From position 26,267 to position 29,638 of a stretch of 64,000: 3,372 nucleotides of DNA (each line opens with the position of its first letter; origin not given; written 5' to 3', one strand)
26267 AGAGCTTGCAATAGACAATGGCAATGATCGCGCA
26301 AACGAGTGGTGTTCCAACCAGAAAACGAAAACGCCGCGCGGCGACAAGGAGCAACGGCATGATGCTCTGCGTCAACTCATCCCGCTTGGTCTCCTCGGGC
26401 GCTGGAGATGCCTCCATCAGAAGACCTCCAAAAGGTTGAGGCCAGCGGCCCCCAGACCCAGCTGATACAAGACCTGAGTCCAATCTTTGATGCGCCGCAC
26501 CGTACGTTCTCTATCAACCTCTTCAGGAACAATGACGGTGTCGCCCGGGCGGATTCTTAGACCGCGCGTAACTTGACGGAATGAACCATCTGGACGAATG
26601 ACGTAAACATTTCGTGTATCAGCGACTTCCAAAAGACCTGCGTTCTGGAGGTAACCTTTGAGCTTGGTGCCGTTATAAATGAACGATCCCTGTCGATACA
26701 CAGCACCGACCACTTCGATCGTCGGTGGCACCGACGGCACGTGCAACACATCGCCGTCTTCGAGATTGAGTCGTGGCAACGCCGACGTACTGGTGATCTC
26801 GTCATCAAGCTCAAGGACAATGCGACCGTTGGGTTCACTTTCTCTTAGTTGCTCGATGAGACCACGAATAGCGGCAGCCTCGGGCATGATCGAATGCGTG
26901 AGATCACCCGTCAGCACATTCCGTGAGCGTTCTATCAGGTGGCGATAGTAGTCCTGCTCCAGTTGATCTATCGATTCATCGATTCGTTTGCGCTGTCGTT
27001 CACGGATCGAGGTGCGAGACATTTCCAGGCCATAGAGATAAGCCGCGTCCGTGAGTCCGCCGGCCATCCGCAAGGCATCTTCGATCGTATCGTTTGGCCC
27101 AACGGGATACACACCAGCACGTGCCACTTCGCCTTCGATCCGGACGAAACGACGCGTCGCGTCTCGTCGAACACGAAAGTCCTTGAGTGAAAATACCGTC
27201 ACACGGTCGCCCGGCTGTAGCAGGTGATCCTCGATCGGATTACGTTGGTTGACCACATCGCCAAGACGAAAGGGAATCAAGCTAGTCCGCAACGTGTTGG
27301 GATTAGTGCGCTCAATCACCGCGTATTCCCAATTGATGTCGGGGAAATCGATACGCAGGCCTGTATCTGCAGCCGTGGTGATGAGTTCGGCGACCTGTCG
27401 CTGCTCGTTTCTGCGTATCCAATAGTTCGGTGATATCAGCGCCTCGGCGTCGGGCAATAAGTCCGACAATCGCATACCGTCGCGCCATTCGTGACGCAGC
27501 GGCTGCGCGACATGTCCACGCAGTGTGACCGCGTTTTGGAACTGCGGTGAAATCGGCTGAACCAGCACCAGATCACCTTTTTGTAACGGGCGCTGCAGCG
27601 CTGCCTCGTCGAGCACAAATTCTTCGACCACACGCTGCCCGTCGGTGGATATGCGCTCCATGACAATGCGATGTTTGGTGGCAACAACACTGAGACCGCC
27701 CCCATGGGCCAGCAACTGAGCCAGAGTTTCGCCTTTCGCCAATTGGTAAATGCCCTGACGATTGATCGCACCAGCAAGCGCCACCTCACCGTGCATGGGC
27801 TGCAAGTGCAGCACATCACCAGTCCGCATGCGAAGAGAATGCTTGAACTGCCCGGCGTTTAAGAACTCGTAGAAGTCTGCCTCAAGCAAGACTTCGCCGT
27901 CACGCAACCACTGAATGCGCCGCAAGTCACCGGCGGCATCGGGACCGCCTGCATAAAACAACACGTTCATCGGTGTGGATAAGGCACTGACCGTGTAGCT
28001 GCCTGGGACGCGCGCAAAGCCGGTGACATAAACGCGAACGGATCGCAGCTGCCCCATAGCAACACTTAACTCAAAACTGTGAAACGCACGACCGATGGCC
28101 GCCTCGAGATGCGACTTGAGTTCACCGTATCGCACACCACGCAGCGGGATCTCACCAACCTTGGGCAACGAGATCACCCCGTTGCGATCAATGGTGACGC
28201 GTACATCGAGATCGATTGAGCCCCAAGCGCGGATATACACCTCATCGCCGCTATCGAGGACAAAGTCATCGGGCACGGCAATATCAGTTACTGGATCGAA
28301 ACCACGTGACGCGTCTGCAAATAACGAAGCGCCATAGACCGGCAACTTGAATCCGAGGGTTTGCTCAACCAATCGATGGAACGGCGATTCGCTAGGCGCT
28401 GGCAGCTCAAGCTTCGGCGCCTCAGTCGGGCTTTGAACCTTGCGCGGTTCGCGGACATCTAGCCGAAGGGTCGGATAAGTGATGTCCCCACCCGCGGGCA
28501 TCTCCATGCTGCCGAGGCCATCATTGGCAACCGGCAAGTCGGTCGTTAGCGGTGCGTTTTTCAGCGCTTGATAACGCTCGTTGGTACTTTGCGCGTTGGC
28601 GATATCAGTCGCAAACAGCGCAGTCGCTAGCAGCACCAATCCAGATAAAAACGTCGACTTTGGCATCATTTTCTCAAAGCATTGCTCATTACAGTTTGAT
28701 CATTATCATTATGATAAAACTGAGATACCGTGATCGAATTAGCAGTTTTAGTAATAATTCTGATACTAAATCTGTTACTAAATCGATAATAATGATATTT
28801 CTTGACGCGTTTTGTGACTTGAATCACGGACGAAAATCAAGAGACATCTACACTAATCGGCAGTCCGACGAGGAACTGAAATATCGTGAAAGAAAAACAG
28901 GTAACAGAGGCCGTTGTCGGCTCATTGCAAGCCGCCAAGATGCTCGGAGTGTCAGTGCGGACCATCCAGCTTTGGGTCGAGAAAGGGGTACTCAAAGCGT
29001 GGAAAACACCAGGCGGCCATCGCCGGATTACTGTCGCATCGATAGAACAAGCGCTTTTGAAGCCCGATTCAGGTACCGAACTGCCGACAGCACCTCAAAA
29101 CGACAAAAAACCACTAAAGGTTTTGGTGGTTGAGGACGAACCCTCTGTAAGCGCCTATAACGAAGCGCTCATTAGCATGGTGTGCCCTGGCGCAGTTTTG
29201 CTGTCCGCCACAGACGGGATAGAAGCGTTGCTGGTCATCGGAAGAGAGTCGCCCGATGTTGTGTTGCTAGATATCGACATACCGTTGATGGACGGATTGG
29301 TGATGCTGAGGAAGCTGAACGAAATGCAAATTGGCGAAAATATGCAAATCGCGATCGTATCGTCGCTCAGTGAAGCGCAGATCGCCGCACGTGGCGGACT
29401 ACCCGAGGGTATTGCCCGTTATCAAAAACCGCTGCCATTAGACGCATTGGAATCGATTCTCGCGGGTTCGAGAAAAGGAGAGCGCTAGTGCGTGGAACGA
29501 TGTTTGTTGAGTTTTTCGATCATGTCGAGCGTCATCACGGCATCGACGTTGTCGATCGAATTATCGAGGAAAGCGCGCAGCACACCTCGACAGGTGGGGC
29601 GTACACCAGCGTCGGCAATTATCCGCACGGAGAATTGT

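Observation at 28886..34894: H-NOX nitric-oxide sensor and its hybrid kinase are translationally coupled to the priming glycosyltransferase of an EPS locus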

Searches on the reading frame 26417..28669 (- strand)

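Call 8: search_protein_families(library=pfam, proteins=[window:26417-28669:-], max_evalue=0.001)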
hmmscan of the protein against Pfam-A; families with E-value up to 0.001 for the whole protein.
window:26417-28669:- (750 aa): 4 families
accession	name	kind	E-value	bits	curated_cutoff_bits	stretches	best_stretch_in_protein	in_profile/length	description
PF10531.15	SLBB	-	3.6e-24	84.8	27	2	509-544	2-37/55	SLBB domain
PF22461.2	SLBB_2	-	3.7e-16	59.4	27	0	212-288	2-78/79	SLBB domain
PF02563.21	Poly_export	-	1.1e-14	54.8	28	1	132-204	3-75/77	Polysaccharide biosynthesis/export protein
PF06251.17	Caps_syn_GfcC_C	-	0.00017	22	20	1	665-700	8-43/90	Capsule biosynthesis GfcC C-terminal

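Call 27: search_protein_families(library=ncbifam, proteins=[window:26417-28669:-], max_evalue=0.001)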
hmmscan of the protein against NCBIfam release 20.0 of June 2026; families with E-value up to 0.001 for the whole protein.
window:26417-28669:- (750 aa): 4 families
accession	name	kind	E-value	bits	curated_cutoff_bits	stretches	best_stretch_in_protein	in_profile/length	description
TIGR03028.1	EpsE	equivalog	1.7e-25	89.8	262.65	1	135-368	1-232/239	polysaccharide export protein EpsE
TIGR03027.2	pepcterm_export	equivalog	4.7e-17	62.2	180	1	135-288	2-163/169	XrtA/PEP-CTERM system exopolysaccharide export protein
NF011658.0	PRK15078.1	subfamily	1.3e-11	43.9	333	1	160-330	120-292/380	polysaccharide export protein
NF041843.1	EpsY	equivalog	1.6e-10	40.6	320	0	134-287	51-208/211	exopolysaccharide export protein EpsY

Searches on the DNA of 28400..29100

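Call 67: search_rna_families(source=window, start=28400, end=29100, threshold=evalue, max_evalue=1)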
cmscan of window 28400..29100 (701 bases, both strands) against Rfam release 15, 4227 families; matches with E-value up to 1: 1.
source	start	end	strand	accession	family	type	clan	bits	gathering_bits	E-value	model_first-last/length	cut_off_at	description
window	28881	28952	+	RF01170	snoU61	Gene; snRNA; snoRNA; CD-box;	CL00067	18.5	55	0.37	1-84/84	no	Small nucleolar RNA U61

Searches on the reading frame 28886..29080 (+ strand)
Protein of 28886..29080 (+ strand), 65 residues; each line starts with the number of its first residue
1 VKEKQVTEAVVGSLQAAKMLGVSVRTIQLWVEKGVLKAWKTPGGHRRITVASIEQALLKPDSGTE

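Call 46: search_solved_structures(query=window:28886-29080:+, max_evalue=1, show_alignments=3)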
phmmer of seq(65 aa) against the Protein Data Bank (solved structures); distinct sequences matched with E-value up to 1: 10.
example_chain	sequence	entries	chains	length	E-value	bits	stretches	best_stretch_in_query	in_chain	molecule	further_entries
8jbs_A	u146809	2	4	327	3.3e-05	27.2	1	11-52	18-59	Putative cobalamin binding protein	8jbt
6ama_A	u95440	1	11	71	0.001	22.5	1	10-56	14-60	Putative DNA-binding protein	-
6amk_A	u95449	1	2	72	0.0017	21.9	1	14-54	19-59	Putative DNA-binding protein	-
5i41_B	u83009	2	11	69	0.028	18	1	16-54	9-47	Chromosome-anchoring protein RacA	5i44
3whp_A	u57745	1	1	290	0.055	17.1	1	15-54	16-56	Probable transcriptional regulator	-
5c8d_A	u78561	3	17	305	0.06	17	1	15-54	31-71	Light-dependent transcriptional regulator CarH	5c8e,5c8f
7lw0_A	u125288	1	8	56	0.12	16.1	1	12-36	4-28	Terminase small subunit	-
4j2n_A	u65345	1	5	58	0.15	15.8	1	15-60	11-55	Gp37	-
1j9i_A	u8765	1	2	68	0.18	15.5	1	12-36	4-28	TERMINASE SMALL SUBUNIT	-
6hn7_B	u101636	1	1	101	0.27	15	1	11-35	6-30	Terminase small subunit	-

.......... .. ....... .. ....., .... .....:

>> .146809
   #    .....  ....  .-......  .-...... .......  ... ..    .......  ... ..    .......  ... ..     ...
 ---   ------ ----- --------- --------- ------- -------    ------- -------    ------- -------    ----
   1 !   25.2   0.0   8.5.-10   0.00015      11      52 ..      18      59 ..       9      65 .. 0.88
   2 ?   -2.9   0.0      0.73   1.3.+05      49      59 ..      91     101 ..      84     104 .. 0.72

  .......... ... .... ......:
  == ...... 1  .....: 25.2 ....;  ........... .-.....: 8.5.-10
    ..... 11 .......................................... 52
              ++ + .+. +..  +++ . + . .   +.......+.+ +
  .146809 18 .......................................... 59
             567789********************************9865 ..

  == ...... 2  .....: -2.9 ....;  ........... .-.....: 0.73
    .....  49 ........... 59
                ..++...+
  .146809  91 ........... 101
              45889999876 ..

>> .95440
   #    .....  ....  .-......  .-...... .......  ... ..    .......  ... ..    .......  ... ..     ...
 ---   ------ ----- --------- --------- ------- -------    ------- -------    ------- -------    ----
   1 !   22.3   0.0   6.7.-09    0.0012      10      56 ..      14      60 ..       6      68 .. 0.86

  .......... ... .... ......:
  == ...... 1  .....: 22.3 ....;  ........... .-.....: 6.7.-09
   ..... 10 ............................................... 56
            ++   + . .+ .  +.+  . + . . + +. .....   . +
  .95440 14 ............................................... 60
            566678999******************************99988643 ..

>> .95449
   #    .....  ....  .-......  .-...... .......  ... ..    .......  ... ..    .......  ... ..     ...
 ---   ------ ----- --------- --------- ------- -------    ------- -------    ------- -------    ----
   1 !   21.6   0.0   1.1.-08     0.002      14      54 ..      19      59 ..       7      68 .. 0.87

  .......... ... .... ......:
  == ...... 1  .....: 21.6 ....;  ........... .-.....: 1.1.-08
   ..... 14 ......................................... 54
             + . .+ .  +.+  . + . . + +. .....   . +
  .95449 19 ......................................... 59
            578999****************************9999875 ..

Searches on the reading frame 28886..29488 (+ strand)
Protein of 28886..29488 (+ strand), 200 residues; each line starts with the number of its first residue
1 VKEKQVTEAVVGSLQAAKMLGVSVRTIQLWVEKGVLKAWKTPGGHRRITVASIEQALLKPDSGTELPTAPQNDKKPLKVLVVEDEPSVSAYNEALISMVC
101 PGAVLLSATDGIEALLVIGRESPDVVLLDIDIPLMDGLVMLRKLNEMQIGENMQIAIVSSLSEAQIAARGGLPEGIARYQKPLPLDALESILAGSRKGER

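Call 3: search_protein_families(library=pfam, proteins=[window:28886-29488:+], max_evalue=0.01)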
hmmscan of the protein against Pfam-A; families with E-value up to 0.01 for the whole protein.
window:28886-29488:+ (200 aa): 5 families
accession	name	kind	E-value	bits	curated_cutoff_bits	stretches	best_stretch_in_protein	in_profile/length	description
PF00072.30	Response_reg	-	2.8e-13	50.5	30.2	1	79-187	1-105/111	Response regulator receiver domain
PF12728.13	HTH_17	-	1.9e-10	41.3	27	1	15-57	6-47/51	Helix-turn-helix domain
PF00376.29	MerR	-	3e-09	37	28.2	1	15-47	4-37/38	MerR family regulatory protein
PF13411.12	MerR_1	-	1.2e-05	25.7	21.6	1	15-49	5-39/69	MerR HTH family regulatory protein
PF13384.12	HTH_23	-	0.01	16.1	24.6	0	15-32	22-39/50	Homeodomain-like domain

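Call 27: search_protein_families(library=ncbifam, proteins=[window:28886-29488:+], max_evalue=0.001)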
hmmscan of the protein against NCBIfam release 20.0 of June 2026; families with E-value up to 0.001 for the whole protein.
window:28886-29488:+ (200 aa): 50 families (the best 25 are shown)
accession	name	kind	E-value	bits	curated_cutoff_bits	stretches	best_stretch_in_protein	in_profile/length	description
NF001965.0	PRK00742.1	subfamily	1.7e-11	43.9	293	1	75-164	2-88/357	chemotaxis-specific protein-glutamate methyltransferase CheB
TIGR02875.1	spore_0_A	equivalog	1.8e-11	43.8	200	1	76-169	2-95/262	sporulation transcription factor Spo0A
NF045717.1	DVU0259_DivK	exception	4.6e-11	42.9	160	1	78-188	4-108/117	DVU0259 family response regulator domain-containing protein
NF009206.0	PRK12555.1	subfamily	6.4e-11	41.8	342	1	78-165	2-86/340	chemotaxis-specific protein-glutamate methyltransferase CheB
NF052596.1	RR_EAL_PvrR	equivalog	2e-10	39.9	580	1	75-166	2-90/398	response regulator cyclic di-GMP phosphodiesterase PvrR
NF007935.0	PRK10651.1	equivalog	7.3e-10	38.4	250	1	73-167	3-97/216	two-component system response regulator NarL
TIGR01764.1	excise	domain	1.2e-09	38.3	28.8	1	15-56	6-46/49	excisionase family DNA-binding protein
NF007969.0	PRK10693.1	equivalog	1.2e-09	37.6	329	1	78-162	9-89/337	two-component system response regulator RssB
NF008469.0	PRK11361.1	equivalog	6.8e-09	34.9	714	1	78-191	6-115/461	acetoacetate metabolism transcriptional regulator AtoC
NF045944.1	ResRegRpaBCyano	equivalog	1.2e-08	34.6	330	1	80-179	1-94/229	response regulator transcription factor RpaB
NF008099.0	PRK10841.1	equivalog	2.8e-08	32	920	1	58-150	806-896/949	two-component system sensor histidine kinase RcsC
NF033787.1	HTH_BldC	subfamily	6e-08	32.4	77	1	15-54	7-46/49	BldC family transcriptional regulator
NF008677.0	PRK11697.1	equivalog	7.4e-08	32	246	1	77-148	2-73/238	two-component system response regulator BtsR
TIGR02956.1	TMAO_torS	equivalog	8.3e-08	30.8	676.5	1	73-192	698-816/967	TMAO reductase system sensor histidine kinase/response regulator TorS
NF007135.0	PRK09581.1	equivalog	9e-08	31.3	474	1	105-169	29-93/457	PleD family two-component system response regulator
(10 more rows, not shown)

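Call 33: find_related_loci(query=A2, collection=metagenome_contigs, flank=10000)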
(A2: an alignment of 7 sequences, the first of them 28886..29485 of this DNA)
Query A2 (200 aa) in metagenome_contigs; peptide patterns used: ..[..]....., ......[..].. (x = any residue, [..] = any of these).
600 stretches matched a pattern (row limit reached: there are more); 594 encode a relative of the query (tblastn E <= 1e-3); the best 80 are kept; 80 distinct loci.
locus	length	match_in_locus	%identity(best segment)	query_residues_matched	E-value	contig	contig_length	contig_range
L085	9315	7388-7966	47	1-194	1e-54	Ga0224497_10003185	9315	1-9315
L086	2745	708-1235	47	10-192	1e-48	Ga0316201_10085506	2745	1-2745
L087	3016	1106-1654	45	6-193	9e-49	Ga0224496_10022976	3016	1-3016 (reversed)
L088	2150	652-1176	47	10-193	5e-48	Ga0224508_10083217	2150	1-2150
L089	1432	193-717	46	10-193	1e-48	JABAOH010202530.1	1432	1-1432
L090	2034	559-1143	44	1-192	6e-46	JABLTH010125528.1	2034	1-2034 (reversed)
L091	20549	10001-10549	47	10-198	4e-45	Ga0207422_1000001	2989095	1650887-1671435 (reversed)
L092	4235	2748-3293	45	7-192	1e-44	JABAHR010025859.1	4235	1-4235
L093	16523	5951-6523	42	4-194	2e-43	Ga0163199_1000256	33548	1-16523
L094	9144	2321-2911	43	4-200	3e-43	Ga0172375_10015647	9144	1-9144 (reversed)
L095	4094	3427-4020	41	1-192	1e-42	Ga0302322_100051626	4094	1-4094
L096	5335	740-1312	41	3-197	4e-42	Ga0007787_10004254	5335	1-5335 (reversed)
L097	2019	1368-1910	42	10-194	3e-42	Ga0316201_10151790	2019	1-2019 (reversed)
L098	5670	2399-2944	45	10-195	1e-41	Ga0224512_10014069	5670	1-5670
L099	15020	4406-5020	42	4-198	1e-41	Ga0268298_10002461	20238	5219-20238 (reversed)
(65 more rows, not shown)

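Call 45: search_solved_structures(query=A2, max_evalue=0.01, show_alignments=0)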
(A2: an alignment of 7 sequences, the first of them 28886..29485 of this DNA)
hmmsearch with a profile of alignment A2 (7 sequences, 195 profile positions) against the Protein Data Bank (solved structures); distinct sequences matched with E-value up to 0.01: 273 (the best 60 are shown).
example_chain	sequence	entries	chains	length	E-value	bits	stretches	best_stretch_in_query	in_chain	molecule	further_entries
3lte_A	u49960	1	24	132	5.4e-18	68.6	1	66-187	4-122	Response regulator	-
12aw_A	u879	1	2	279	4.2e-15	59.2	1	67-191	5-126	HYBRID TWO-COMPONENT SYSTEM PROTEIN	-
3cnb_A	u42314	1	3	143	8.1e-15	58.2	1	65-193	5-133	DNA-binding response regulator, merR family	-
2jvj_A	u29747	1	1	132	1.9e-13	53.7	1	70-186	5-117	Sporulation initiation phosphotransferase F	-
1pey_A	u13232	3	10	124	3.6e-13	52.8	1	70-186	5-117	Sporulation initiation phosphotransferase F | SPORULATION RESPONSE REGULATORY PROTEIN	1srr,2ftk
1f51_E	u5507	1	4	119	4.2e-13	52.6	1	70-186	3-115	SPORULATION INITIATION PHOSPHOTRANSFERASE F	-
3q15_C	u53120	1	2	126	4.6e-13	52.5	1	70-186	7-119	Sporulation initiation phosphotransferase F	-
1fsp_A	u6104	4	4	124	4.7e-13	52.5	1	70-186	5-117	STAGE 0 SPORULATION PROTEIN F | SPORULATION RESPONSE REGULATORY PROTEIN | Sporulation initiation phosphotransferase F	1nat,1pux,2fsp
2jvi_A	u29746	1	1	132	5.1e-13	52.4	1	70-186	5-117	Sporulation initiation phosphotransferase F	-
9xzo_A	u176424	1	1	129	1.1e-12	51.2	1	70-158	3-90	De novo protein M1X0B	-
7l9c_A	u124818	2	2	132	1.2e-12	51.2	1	70-175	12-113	Regulator of RpoS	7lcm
3eod_A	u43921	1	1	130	1.2e-12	51.1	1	70-175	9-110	Protein hnr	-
2jvk_A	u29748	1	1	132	3.7e-12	49.6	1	70-186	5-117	Sporulation initiation phosphotransferase F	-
6z4c_A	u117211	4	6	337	1e-11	48.1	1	70-160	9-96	Regulator of RpoS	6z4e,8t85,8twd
1p6q_A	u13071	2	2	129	1.7e-11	47.4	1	66-186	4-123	CheY2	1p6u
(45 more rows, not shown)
